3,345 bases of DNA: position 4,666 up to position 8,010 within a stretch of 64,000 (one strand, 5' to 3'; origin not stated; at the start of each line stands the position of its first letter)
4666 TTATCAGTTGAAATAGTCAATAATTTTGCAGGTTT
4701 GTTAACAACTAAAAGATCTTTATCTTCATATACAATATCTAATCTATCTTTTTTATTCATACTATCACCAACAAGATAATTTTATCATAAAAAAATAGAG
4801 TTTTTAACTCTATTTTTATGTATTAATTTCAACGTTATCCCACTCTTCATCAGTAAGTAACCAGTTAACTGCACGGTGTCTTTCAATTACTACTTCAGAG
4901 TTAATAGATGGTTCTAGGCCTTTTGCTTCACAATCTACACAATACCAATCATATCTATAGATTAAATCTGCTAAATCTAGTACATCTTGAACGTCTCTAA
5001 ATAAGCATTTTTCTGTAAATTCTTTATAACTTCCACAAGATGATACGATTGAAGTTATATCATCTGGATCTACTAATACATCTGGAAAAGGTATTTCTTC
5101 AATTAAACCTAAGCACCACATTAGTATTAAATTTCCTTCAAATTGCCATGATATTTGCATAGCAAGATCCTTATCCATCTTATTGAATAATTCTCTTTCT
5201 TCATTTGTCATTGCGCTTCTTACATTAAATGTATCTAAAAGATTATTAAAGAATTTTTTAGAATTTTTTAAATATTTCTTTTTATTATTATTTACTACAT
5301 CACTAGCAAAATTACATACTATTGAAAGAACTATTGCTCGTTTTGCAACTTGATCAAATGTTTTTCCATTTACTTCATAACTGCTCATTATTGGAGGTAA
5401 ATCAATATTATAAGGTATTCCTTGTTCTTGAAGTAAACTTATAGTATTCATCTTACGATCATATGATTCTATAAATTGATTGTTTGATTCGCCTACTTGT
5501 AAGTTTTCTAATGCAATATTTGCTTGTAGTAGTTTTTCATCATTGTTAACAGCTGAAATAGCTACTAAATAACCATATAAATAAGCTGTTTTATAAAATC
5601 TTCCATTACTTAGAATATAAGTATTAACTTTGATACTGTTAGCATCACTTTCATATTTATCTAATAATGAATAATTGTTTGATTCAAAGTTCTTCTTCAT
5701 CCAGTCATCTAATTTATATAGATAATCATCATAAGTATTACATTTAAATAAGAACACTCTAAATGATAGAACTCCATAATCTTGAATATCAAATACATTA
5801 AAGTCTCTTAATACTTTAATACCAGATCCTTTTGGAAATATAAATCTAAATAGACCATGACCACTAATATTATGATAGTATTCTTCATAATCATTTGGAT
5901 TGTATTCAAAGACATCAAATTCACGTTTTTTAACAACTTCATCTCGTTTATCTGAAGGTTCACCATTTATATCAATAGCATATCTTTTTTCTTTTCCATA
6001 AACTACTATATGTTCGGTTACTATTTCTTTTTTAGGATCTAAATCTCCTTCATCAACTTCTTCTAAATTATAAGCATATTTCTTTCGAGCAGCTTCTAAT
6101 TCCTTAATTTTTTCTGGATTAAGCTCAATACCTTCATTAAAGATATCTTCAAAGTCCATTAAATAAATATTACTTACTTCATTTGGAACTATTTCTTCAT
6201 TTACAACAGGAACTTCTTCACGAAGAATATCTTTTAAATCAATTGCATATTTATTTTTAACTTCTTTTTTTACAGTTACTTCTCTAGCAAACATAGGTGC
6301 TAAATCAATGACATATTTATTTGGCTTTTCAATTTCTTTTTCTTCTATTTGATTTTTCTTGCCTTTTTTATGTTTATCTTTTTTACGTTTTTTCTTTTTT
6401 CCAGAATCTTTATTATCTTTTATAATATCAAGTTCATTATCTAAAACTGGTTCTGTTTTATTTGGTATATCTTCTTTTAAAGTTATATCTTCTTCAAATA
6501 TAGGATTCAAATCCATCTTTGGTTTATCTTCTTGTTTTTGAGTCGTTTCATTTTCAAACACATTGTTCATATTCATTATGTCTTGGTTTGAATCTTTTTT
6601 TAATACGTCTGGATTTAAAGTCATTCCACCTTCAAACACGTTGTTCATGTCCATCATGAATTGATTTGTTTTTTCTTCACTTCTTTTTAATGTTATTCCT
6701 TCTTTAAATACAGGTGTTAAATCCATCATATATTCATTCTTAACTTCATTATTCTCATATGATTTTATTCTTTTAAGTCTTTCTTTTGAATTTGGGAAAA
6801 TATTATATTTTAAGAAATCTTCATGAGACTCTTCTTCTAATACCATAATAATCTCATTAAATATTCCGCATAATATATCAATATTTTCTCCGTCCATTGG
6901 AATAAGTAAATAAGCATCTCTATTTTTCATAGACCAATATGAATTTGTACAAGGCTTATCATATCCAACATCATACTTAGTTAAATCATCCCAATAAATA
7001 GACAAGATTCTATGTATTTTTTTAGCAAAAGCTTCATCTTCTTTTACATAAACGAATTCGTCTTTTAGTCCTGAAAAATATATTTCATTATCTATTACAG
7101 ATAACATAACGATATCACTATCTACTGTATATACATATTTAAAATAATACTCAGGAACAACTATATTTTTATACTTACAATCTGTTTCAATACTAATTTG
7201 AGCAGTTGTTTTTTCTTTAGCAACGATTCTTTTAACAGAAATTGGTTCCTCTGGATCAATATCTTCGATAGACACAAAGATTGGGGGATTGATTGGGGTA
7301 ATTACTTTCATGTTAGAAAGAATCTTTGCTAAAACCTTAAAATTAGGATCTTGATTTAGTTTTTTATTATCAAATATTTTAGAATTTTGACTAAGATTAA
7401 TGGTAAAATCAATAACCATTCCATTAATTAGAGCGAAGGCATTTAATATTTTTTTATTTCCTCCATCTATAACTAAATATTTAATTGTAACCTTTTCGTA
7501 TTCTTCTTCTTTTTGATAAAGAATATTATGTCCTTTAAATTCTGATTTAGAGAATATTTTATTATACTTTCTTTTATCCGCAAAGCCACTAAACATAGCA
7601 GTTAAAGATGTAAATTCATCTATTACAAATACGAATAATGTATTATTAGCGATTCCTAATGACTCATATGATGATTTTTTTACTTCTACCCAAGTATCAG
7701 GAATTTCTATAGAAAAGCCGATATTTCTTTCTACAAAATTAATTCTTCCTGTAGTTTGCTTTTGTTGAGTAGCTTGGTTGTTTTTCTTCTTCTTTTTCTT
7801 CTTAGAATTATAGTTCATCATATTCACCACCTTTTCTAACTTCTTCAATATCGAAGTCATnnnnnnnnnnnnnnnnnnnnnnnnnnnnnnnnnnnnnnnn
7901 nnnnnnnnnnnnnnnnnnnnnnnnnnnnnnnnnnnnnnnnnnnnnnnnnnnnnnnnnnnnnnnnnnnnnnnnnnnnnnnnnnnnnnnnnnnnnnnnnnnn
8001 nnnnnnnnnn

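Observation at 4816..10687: Overlapping pair of giant cytoplasmic K/E-rich proteins with arrays of short Y-x-[MI]-D-[LI]-x-x-[IL]-F repeats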

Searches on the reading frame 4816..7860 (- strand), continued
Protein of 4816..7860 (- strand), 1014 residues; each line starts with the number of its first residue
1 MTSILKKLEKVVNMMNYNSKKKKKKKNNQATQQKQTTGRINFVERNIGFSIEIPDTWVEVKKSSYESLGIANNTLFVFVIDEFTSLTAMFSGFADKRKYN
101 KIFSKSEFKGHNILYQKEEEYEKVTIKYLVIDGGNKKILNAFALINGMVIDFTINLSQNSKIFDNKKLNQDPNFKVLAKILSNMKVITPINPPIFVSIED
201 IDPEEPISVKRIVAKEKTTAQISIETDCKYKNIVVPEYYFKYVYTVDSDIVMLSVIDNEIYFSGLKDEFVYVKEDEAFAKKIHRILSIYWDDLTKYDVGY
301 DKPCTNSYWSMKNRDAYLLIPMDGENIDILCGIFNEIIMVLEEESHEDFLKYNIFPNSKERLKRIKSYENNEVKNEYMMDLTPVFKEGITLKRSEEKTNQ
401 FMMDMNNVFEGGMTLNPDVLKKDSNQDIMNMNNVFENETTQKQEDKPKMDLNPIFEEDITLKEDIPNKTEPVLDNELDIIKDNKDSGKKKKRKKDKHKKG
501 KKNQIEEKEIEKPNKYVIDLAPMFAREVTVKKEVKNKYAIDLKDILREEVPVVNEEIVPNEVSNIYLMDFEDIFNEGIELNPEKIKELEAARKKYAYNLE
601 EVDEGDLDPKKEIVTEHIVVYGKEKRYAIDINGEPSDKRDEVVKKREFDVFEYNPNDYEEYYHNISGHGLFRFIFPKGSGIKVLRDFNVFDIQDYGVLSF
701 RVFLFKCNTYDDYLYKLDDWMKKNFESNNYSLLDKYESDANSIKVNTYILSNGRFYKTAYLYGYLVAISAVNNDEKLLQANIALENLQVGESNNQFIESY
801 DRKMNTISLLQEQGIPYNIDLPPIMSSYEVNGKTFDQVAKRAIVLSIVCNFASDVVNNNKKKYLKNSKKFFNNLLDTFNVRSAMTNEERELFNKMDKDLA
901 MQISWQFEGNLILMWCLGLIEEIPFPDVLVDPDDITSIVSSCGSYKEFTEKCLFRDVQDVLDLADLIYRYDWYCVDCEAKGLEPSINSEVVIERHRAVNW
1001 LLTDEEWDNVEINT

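Call 103: fold_search(model_id=the predicted structure, library=viral)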
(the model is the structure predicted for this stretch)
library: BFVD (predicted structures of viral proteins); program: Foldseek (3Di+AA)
matches with E <= 10: 431; with E <= 0.001: 2
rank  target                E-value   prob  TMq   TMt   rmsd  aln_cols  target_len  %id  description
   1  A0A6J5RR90            4.0e-06  1.00  0.12  0.56   9.4       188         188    8  Lipoprotein [uncultured Caudovirales phage]
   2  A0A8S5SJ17            1.0e-04  1.00  0.13  0.28  12.1       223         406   13  Host cell surface-exposed lipoprotein [Siphoviridae sp. ctvhu9]
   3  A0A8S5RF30            5.1e-03  1.00  0.12  0.43   7.5       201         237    7  Uncharacterized protein [virus sp. ctyMK1]
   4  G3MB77                1.3e-02  0.28  0.05  0.05  31.7       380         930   10  Gp7 [Bacillus phage G]
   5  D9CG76                2.3e-02  0.89  0.06  0.24  12.8       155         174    9  (no name in the UniProt tables at hand)
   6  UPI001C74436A         3.6e-02  0.11  0.05  0.05  38.5       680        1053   10  (no name look-up for this kind of identifier)
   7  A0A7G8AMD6            5.1e-02  0.16  0.05  0.09  22.4       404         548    7  (no name in the UniProt tables at hand)
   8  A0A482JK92            6.5e-02  0.96  0.07  0.44   5.6       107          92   16  Uncharacterized protein [Shigella phage Silverhawkium]
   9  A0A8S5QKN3            6.8e-02  0.99  0.10  0.24   5.6       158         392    8  Lipoprotein [Siphoviridae sp. ctezl47]
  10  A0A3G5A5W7            9.5e-02  0.21  0.06  0.11  16.7       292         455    8  Uncharacterized protein [Harvfovirus sp.]
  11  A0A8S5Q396            9.5e-02  0.15  0.07  0.15  21.0       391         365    9  RNaseLS-like protein [Siphoviridae sp. ctLNL10]
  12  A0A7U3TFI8            1.0e-01  0.89  0.08  0.36   7.5       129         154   12  (no name in the UniProt tables at hand)
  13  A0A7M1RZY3            1.0e-01  0.16  0.05  0.08  23.2       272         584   10  Uncharacterized protein [uncultured phage cr114_1]
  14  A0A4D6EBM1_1          1.2e-01  0.12  0.04  0.03  30.2       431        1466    8  Polyprotein [Grapevine leafroll-associated virus 2]
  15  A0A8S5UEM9            1.2e-01  0.08  0.05  0.09  21.3       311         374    7  DNA polymerase III subunit beta clamp, transferase.0A [Siphoviridae sp. ctX5W26]
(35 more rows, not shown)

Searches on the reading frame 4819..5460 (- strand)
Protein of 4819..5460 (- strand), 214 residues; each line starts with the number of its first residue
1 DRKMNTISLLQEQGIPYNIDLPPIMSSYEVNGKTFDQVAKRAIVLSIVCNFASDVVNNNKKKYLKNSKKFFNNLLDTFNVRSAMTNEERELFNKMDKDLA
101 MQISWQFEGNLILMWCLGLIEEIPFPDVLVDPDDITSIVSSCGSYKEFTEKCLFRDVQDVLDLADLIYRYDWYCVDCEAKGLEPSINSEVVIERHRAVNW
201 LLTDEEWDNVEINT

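Call 45: find_homologous_proteins(query=window:4819-5460:-)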
Query window:4819-5460:- (214 aa): 4 proteins with E <= 0.001 among 105 candidates.
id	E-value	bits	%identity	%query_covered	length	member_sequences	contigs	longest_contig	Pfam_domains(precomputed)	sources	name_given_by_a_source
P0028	1.5e-93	330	70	100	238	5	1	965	PF14094.12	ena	-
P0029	1.4e-49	187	70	56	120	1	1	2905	PF14094.12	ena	-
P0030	5.9e-35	139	70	38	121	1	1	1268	PF14094.12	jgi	-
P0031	5.1e-23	100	33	100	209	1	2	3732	PF14094.12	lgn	-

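Call 46: find_encoding_contigs(protein=P0031, flank=5000, max_places=4)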
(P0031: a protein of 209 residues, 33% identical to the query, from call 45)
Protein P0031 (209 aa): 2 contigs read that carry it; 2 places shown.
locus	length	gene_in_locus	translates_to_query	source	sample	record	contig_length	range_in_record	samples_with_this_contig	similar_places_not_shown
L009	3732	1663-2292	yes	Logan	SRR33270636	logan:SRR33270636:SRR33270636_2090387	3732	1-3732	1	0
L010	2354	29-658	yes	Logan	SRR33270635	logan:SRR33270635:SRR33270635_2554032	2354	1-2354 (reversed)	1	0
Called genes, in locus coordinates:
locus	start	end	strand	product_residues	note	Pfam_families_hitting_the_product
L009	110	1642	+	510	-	PF00078:RVT_1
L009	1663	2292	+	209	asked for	PF14094:DUF4272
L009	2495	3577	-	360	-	-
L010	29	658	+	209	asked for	PF14094:DUF4272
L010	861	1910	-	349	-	-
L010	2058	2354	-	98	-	?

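Call 47: search_dna_similar(query=window:4819-5460:-, collection=plasmids, mode=protein, max_evalue=0.001, max_rows=25)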
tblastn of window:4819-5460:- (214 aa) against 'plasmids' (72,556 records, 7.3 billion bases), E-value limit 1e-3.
Records with a match: 89; places in all: 90; records where one place covers at least 80% of the query: 83.
Best place of each record, by identity: <60% 89.
By first word of the organism name: Rhizobium 74; Bacillus 3; Stenotrophomonas 2; Roseateles 1; Lysinibacillus 1; Vibrio 1; Chondrinema 1; Brevibacillus 1; Pseudomonas 1; Persicobacter 1; and 3 more.
By predicted mobility (MOB-suite, as given by PLSDB): conjugative 50; non-mobilizable 34; mobilizable 5.
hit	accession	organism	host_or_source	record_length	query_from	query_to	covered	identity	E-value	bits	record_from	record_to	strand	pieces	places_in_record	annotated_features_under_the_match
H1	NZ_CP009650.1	Bacillus pseudomycoides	-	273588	1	214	100%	32.7%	7e-31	125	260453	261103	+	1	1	DUF4272 domain-containing protein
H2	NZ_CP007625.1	Bacillus pseudomycoides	-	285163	1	214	100%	32.7%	7e-31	125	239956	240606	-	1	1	DUF4272 domain-containing protein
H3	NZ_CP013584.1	Rhizobium phaseoli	Phaseolus vulgaris,Whole ...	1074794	2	214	100%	32.3%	2e-24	107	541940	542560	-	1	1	record has no annotation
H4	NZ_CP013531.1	Rhizobium phaseoli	Phaseolus vulgaris,Whole ...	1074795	2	214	100%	32.3%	2e-24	107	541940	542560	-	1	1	record has no annotation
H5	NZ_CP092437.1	Rhizobium sp. K102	Phaseolus vulgaris,Cell culture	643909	2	214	100%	32.1%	5e-24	106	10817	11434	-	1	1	DUF4272 domain-containing protein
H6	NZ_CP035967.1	Bacillus mycoides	cell culture,soil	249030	2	214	100%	32.0%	1e-29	122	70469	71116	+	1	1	DUF4272 domain-containing protein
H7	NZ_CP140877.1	Rhizobium beringeri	Trifolium pratense,whole organism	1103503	2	214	100%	31.7%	6e-24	105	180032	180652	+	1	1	record has no annotation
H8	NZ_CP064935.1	Rhizobium phaseoli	Phaseolus vulgaris,single cell,soil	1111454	2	214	100%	31.4%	3e-24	107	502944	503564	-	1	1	record has no annotation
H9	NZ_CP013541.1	Rhizobium phaseoli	Phaseolus vulgaris,Whole ...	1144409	2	214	100%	31.4%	3e-24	107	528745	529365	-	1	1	record has no annotation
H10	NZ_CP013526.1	Rhizobium phaseoli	Phaseolus vulgaris,Whole ...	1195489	2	214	100%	31.4%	3e-24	107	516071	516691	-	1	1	record has no annotation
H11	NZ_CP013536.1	Rhizobium phaseoli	Phaseolus vulgaris,Whole ...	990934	2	214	100%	31.4%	9e-23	102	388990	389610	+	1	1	DUF4272 domain-containing protein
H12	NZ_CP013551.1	Rhizobium phaseoli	Phaseolus vulgaris,Whole ...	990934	2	214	100%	31.4%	9e-23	102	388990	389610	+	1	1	DUF4272 domain-containing protein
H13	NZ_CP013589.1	Rhizobium phaseoli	Phaseolus vulgaris,Whole ...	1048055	2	214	100%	31.4%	9e-23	102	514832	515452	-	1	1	record has no annotation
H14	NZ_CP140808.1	Rhizobium beringeri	Trifolium pratense,whole organism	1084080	2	214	100%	31.2%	1e-22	102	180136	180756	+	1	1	record has no annotation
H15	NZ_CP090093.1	Rhizobium leguminosarum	Galega,Cell culture,Plant nodule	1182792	2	214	100%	31.2%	1e-22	102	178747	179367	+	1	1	record has no annotation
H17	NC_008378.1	Rhizobium johnstonii 3841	-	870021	2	214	100%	30.9%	1e-22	102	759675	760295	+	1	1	DUF4272 domain-containing protein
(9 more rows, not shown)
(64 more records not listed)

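Call 48: get_annotated_region(hit=H1, flank=6000)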
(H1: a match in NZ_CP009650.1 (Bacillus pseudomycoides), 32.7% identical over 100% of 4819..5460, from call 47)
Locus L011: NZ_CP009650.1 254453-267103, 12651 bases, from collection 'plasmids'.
description: Bacillus pseudomycoides strain BTZ plasmid pBTZ_1, complete sequence
organism: Bacillus pseudomycoides (NCBI taxid 64104)
taxonomy: Bacteria; Bacillota; Bacilli; Bacillales; Bacillaceae; Bacillus; Bacillus pseudomycoides
host: -; source: -; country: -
typing (MOB-suite, as given by PLSDB): mobilizable; replicon rep_cluster_1575,rep_cluster_1869; relaxase MOBP
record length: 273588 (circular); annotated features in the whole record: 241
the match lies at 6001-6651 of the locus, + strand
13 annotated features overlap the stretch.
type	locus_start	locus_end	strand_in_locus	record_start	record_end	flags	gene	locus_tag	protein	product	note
CDS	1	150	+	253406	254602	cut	-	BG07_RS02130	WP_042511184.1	hypothetical protein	-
CDS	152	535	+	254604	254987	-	-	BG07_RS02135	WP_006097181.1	hypothetical protein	-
CDS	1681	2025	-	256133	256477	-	-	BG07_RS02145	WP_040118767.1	hypothetical protein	-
CDS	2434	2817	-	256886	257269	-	-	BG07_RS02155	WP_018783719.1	hypothetical protein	-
CDS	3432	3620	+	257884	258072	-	-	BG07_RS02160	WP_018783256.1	hypothetical protein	-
CDS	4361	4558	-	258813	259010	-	-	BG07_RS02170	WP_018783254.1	DUF3955 domain-containing protein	-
CDS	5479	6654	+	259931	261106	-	-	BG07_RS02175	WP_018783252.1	DUF4272 domain-containing protein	-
CDS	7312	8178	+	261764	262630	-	-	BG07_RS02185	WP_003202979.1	ATP-grasp domain-containing protein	-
CDS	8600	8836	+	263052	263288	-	-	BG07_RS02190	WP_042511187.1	hypothetical protein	-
CDS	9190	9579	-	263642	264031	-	-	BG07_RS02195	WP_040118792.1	cupredoxin domain-containing protein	-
CDS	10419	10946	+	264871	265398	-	-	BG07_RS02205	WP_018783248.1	DUF4352 domain-containing protein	-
CDS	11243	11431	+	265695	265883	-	hfq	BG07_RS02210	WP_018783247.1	RNA chaperone Hfq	GO:0016070 - RNA metabolic process [Evidence IEA]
CDS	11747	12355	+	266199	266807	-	-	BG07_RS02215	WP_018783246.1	recombinase family protein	GO:0006310 - DNA recombination [Evidence IEA]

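Call 49: get_annotated_region(hit=H17, flank=6000)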
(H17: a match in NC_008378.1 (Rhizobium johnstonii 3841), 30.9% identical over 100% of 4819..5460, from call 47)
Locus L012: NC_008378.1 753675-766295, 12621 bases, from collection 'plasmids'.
description: Rhizobium johnstonii 3841 plasmid pRL12, complete sequence
organism: Rhizobium johnstonii 3841 (NCBI taxid 216596)
taxonomy: Bacteria; Pseudomonadota; Alphaproteobacteria; Hyphomicrobiales; Rhizobiaceae; Rhizobium; Rhizobium johnstonii; Rhizobium johnstonii 3841
host: -; source: -; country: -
typing (MOB-suite, as given by PLSDB): conjugative; relaxase MOBQ; mating-pair formation MPF_T
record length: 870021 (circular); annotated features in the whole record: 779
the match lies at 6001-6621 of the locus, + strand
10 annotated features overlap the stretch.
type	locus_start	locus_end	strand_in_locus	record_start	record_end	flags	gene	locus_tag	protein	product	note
CDS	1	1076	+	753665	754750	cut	-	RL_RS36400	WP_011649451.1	efflux RND transporter periplasmic adaptor subunit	GO:0006810 - transport [Evidence IEA]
CDS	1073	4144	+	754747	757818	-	-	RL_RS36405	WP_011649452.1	efflux RND transporter permease subunit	-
CDS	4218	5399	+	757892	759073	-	-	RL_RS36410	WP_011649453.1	alpha/beta fold hydrolase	-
CDS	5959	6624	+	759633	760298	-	-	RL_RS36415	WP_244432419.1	DUF4272 domain-containing protein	-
CDS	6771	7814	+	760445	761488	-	corA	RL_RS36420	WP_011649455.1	magnesium/cobalt transporter CorA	GO:0006824 - cobalt ion transport [Evidence IEA]; GO:0015693 - magnesium ion transport [Evidence IEA]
CDS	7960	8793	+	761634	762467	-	-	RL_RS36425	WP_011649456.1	DUF4118 domain-containing protein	-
CDS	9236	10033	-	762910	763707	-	-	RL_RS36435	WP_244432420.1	hydratase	-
CDS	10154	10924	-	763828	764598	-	-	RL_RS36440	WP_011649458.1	aminoglycoside phosphotransferase family protein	GO:0016310 - phosphorylation [Evidence IEA]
CDS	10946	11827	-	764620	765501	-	-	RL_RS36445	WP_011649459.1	MBL fold metallo-hydrolase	-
CDS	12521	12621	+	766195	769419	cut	-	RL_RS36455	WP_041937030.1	alpha-1,4-glucan--maltose-1-phosphate maltosyltransferase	-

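Call 84: search_protein_families(library=padloc, proteins=[L009:110-1639:+, P0031, L009:2495-3574:-], max_evalue=0.01)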
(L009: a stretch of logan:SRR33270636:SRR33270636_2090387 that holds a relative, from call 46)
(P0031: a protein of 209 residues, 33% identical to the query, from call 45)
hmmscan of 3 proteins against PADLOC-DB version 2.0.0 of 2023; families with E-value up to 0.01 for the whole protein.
L009:110-1639:+ (510 aa): 67 families (the best 25 are shown)
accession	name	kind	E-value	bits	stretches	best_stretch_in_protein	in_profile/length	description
PDLC02956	RT_XIII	-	8.8e-197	652.7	1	8-507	6-463/469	-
PDLC02949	RT_other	-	1.2e-99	332.7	1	61-473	59-472/481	-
PDLC03740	RT_outgroup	-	6.4e-94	313.5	1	90-469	36-405/407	retron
PDLC02946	RT_III-A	-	1.9e-89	298.1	2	309-469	168-327/330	-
PDLC02944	RT_III-A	-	2.1e-84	282.8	1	142-493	31-388/597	-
PDLC02945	RT_III-A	-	6.3e-84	280.1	1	142-469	29-358/362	-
PDLC02960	RT-Protease_XI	-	1.5e-82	276.2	1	151-489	4-335/506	single gene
PDLC02959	RT-Protease_XI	-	1.9e-82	275.8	1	148-454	3-303/510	single gene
PDLC02941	RT_II-A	-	2.4e-82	274.6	2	309-474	147-301/309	-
PDLC02961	RT-TIR_XII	-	2.1e-81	272.3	2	308-488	151-345/475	single gene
PDLC02962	RT-TIR_XII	-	5.8e-81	270.8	2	308-472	149-331/478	single gene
PDLC02942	RT_III-A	-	2.2e-80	268.3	1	142-468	31-333/341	-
PDLC02943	RT_III-A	-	7.9e-79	262.9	2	308-458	155-305/322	-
PDLC02967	RT-Toprim_I-C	-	1.3e-71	240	1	154-458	7-300/549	single gene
PDLC02966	RT-Toprim_I-C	-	3e-70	235.3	1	150-464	12-327/568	single gene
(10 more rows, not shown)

P0031 (209 aa): 0 families

L009:2495-3574:- (359 aa): 0 families

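Call 85: search_protein_families(library=pfam, proteins=[L009:110-1639:+, L009:2495-3574:-], max_evalue=0.1)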
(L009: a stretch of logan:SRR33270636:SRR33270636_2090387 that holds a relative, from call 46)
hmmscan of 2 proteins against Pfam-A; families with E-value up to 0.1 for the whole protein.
L009:110-1639:+ (510 aa): 2 families
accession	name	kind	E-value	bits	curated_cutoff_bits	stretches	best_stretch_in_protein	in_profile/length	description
PF00078.32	RVT_1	-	8.6e-29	101.2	29.6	1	192-402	3-204/205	Reverse transcriptase (RNA-dependent DNA polymerase)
PF04577.19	Glyco_transf_61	-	0.013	16.2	27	0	69-89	67-87/137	Glycosyltransferase 61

L009:2495-3574:- (359 aa): 5 families
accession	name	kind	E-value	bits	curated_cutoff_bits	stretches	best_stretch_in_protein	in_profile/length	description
PF13517.12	FG-GAP_3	-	2.5e-22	79.7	26.9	6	267-323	1-61/61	FG-GAP-like repeat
PF01839.29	FG-GAP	-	9.6e-22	76.9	22.1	5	305-328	2-25/37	FG-GAP repeat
PF12256.14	TcdB_toxin_midN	-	0.0026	17.5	24.8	0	81-106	31-56/181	Insecticide toxin TcdB middle/N-terminal region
PF09853.14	DUF2080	-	0.063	13.5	21.5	0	254-270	23-39/50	Putative transposon-encoded protein (DUF2080)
PF05827.17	VAS1_LD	-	0.087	13.6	26.9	0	139-175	69-107/140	V-type proton ATPase subunit S1, luminal domain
